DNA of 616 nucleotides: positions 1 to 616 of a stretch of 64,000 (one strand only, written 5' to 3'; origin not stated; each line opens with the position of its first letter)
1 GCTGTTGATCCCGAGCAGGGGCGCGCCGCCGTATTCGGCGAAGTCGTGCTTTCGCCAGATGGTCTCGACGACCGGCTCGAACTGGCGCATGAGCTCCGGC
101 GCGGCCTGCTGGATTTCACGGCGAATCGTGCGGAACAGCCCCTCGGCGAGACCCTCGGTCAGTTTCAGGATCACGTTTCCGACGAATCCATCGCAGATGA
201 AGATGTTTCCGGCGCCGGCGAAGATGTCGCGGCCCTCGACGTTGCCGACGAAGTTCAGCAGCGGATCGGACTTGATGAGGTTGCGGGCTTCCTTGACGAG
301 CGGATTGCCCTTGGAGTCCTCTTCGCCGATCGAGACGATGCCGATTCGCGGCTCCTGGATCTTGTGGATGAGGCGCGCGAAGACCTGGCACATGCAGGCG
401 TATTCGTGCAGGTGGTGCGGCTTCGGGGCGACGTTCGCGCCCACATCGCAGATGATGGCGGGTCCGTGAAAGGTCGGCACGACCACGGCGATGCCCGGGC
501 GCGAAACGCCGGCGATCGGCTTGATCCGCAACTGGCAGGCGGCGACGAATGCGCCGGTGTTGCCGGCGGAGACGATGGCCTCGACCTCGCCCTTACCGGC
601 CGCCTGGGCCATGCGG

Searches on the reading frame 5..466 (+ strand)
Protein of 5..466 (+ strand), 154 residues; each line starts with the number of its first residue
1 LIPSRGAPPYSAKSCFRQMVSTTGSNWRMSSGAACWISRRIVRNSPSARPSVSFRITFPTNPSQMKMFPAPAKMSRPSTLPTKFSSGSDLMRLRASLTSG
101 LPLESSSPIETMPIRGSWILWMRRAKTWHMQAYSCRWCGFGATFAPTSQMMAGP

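Call 74: search_protein_families(library=padloc, alignment_id=A6, max_evalue=0.00001)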
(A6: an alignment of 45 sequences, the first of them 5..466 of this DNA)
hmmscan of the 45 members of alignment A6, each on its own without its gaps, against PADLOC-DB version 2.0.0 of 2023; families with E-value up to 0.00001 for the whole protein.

A. member 1, window:5-466:+ (154 aa): 0 families

B. families by the number of members that match (of 45 scanned): 7 families
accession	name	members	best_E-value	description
PDLC04134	mad2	1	5.4e-22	mads_2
PDLC02960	RT-Protease_XI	1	1.2e-14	single gene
PDLC02959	RT-Protease_XI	1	2e-12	single gene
PDLC04647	PDC-M43B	1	4.7e-08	-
PDLC04593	PDC-M35A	1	1.3e-07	-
PDLC00405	SduA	1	1.5e-07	DUF4263 domain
PDLC03855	LmuA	1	8.2e-07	-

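Call 75: search_protein_families(library=pfam, alignment_id=A6, max_evalue=1e-8)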
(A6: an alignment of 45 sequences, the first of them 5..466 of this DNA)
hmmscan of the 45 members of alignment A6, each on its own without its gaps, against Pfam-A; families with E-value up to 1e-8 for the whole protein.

A. member 1, window:5-466:+ (154 aa): 0 families

B. families by the number of members that match (of 45 scanned): 47 families (the first 25 are shown)
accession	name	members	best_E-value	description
PF07969.17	Amidohydro_3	2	3.4e-17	Amidohydrolase family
PF01979.26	Amidohydro_1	2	5.9e-16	Amidohydrolase family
PF00709.27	Adenylsucc_synt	1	1.7e-170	Adenylosuccinate synthetase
PF14312.12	FG-GAP_2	1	1.6e-101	FG-GAP repeat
PF17831.6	PDH_E1_M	1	2.4e-94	Pyruvate dehydrogenase E1 component middle domain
PF01255.24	Prenyltransf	1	3.5e-79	Putative undecaprenyl diphosphate synthase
PF00370.27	FGGY_N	1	3.5e-70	FGGY family of carbohydrate kinases, N-terminal domain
PF01135.25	PCMT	1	2.8e-56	Protein-L-isoaspartate(D-aspartate) O-methyltransferase (PCMT)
PF00009.33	GTP_EFTU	1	7.5e-56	Elongation factor Tu GTP binding domain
PF03741.22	TerC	1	2.2e-53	Integral membrane protein TerC family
PF06421.17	LepA_C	1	5.4e-49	GTP-binding protein LepA C-terminus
PF01148.25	CTP_transf_1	1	7e-43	Cytidylyltransferase family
PF00884.28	Sulfatase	1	1.9e-39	Sulfatase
PF02782.22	FGGY_C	1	8.3e-37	FGGY family of carbohydrate kinases, C-terminal domain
PF13365.12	Trypsin_2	1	1e-34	Trypsin-like peptidase domain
PF00829.26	Ribosomal_L21p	1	6.9e-27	Ribosomal prokaryotic L21 protein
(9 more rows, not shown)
